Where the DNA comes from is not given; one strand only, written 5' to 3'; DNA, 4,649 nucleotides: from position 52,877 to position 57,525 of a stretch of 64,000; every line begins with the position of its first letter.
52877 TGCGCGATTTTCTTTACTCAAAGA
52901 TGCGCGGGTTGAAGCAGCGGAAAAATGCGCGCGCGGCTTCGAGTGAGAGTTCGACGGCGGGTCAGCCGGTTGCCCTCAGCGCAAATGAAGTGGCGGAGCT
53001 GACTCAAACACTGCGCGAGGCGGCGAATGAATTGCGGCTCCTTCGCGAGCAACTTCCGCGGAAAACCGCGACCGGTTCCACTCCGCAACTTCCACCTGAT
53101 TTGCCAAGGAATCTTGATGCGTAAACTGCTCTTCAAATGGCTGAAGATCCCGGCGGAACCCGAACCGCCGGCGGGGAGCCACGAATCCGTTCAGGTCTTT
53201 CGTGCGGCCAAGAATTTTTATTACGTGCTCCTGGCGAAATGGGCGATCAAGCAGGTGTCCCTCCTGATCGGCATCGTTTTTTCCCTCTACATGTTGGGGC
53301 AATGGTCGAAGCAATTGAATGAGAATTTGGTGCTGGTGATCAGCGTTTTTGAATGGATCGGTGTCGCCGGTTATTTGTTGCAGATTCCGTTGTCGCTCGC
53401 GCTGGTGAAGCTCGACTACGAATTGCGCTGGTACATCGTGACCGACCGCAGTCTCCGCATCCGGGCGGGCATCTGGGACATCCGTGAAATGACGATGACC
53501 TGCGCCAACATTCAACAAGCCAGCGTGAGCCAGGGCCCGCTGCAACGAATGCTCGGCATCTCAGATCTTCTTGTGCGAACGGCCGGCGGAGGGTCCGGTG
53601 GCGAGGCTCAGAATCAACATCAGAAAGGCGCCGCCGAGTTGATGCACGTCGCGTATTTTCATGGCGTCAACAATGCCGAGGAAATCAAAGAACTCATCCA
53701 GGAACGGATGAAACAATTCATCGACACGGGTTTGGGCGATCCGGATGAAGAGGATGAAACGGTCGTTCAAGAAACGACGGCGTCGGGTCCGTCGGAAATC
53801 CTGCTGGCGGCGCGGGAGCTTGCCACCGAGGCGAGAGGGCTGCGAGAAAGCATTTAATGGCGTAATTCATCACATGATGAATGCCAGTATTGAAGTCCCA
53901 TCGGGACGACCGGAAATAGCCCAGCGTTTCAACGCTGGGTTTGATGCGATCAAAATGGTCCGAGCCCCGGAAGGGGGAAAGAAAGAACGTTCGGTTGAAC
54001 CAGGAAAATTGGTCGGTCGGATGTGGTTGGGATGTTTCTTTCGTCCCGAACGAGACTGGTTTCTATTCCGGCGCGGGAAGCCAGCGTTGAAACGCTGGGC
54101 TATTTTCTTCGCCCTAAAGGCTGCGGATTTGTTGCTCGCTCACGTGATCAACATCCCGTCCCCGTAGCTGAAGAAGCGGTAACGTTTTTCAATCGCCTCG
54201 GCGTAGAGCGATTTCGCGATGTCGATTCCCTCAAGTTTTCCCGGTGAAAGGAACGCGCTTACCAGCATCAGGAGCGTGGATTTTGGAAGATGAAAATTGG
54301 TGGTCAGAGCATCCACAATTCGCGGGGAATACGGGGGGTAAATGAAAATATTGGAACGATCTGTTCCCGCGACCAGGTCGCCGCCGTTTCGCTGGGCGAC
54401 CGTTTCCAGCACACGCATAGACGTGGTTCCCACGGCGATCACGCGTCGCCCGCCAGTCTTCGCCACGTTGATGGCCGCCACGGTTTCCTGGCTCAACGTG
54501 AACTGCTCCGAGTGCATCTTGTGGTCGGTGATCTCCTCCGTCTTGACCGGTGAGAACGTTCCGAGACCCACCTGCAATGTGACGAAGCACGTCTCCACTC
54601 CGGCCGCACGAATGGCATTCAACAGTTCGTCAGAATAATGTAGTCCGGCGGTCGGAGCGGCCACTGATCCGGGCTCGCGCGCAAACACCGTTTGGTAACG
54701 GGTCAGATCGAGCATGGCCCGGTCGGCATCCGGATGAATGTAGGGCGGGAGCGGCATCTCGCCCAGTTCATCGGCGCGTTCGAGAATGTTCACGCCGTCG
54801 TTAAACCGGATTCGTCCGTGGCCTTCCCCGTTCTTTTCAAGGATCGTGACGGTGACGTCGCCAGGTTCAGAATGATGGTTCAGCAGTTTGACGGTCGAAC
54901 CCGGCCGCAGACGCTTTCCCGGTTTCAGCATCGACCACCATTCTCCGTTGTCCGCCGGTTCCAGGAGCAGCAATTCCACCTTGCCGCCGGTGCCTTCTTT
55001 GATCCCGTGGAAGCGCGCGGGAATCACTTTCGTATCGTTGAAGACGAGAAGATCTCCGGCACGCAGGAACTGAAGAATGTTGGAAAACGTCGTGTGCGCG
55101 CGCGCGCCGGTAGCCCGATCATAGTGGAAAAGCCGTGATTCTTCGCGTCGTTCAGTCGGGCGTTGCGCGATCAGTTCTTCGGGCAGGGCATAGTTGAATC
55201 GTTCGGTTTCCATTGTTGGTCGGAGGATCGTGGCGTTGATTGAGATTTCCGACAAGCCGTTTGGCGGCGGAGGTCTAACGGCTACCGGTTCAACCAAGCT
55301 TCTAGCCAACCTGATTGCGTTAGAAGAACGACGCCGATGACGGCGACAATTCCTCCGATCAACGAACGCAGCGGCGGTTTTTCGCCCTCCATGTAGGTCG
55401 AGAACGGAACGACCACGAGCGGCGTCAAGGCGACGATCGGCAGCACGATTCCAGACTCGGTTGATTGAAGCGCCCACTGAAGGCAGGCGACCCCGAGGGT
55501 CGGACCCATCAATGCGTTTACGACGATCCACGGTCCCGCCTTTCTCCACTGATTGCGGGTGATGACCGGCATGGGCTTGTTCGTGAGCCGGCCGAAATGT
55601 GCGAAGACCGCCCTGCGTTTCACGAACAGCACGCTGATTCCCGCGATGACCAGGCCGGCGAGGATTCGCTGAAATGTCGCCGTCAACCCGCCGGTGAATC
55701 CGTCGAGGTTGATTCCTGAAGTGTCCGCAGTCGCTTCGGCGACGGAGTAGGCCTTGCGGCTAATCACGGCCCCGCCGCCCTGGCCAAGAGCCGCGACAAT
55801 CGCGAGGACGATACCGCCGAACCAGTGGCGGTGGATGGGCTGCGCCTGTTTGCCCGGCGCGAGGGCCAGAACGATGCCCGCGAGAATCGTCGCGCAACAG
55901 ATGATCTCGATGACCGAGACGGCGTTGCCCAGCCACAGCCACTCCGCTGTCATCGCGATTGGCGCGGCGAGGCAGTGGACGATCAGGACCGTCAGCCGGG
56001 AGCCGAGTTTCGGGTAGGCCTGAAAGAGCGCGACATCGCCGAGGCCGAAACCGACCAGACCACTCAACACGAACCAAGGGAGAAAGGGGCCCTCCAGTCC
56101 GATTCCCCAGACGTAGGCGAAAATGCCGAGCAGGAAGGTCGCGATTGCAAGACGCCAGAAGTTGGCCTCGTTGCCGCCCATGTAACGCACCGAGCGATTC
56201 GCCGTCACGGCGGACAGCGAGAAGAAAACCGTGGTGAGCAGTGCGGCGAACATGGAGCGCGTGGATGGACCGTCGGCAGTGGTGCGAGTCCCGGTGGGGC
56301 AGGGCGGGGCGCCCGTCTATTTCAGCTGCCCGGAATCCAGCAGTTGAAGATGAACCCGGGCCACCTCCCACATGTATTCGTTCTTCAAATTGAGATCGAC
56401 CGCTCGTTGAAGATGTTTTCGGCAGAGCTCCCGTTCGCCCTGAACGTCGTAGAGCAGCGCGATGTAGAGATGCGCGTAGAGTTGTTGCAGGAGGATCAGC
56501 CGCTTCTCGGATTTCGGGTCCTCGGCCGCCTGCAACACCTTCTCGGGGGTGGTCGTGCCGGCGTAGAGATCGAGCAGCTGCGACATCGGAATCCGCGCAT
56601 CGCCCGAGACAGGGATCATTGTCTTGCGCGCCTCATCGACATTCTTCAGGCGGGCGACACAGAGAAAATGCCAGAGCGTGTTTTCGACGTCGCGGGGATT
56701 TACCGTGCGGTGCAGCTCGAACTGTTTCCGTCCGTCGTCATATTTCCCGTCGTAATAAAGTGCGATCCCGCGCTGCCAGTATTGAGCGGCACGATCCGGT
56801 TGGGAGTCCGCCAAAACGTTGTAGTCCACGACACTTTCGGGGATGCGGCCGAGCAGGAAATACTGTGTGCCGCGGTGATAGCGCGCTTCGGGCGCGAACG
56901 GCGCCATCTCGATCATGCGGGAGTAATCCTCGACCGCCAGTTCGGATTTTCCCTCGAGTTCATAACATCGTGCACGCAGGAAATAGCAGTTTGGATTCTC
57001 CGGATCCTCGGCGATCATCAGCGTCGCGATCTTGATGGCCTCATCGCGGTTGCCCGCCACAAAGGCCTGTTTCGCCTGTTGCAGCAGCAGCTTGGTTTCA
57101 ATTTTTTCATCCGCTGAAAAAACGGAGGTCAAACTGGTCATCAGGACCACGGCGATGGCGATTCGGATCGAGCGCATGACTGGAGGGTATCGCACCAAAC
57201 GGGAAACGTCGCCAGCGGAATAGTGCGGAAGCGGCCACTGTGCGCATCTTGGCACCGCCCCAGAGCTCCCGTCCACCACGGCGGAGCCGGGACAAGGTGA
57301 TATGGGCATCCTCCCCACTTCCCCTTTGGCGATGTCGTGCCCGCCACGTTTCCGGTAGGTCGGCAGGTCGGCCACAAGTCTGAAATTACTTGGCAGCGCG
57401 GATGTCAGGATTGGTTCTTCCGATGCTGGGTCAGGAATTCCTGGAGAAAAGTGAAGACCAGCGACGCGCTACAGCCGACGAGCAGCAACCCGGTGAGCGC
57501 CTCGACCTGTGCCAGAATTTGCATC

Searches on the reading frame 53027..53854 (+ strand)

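Call 82: search_protein_families(library=pfam, proteins=[window:53027-53854:+], max_evalue=0.00001)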
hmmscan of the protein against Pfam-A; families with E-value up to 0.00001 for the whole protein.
window:53027-53854:+ (276 aa): 1 family
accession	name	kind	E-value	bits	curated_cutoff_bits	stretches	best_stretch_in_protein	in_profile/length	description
PF03703.20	bPH_2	-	1.2e-14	54.8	22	1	135-224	5-78/78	Bacterial PH domain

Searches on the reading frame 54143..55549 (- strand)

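Call 82: search_protein_families(library=pfam, proteins=[window:54143-55549:-], max_evalue=0.00001)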
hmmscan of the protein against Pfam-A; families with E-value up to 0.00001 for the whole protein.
window:54143-55549:- (469 aa): 1 family
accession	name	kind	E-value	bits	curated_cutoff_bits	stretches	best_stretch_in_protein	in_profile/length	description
PF02547.20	Queuosine_synth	-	1.8e-123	412.2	25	1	116-468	2-322/322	Queuosine biosynthesis protein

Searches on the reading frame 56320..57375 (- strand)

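Call 82: search_protein_families(library=pfam, proteins=[window:56320-57375:-], max_evalue=0.00001)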
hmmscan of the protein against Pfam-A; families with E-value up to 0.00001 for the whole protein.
window:56320-57375:- (352 aa): 10 families
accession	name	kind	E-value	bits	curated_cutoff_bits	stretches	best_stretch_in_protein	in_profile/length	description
PF07719.23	TPR_2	-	3.2e-12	46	27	0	129-159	2-32/34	Tetratricopeptide repeat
PF00515.34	TPR_1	-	9.1e-12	44.7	27.8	0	129-159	2-32/34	Tetratricopeptide repeat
PF13432.12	TPR_16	-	6e-10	39.8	32.7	0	98-162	1-65/65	Tetratricopeptide repeat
PF13428.12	TPR_14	-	1.9e-08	34.6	23.5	0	96-136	3-43/44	Tetratricopeptide repeat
PF13174.12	TPR_6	-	2.5e-07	31.3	26.3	0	131-157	3-29/33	Tetratricopeptide repeat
PF13431.12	TPR_17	-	5.4e-07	29.8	24.4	0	121-148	6-33/34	Tetratricopeptide repeat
PF14559.12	TPR_19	-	2.6e-06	28.1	25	0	107-145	4-42/68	Tetratricopeptide repeat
PF13371.12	TPR_9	-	5e-06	26.9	35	0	108-165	9-66/73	Tetratricopeptide repeat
PF13414.12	TPR_11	-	8.6e-06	25.8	26.8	0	169-207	1-39/42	TPR repeat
PF12895.13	ANAPC3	-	9.5e-06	26.2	27.2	0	110-178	5-72/82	Anaphase-promoting complex, cyclosome, subunit 3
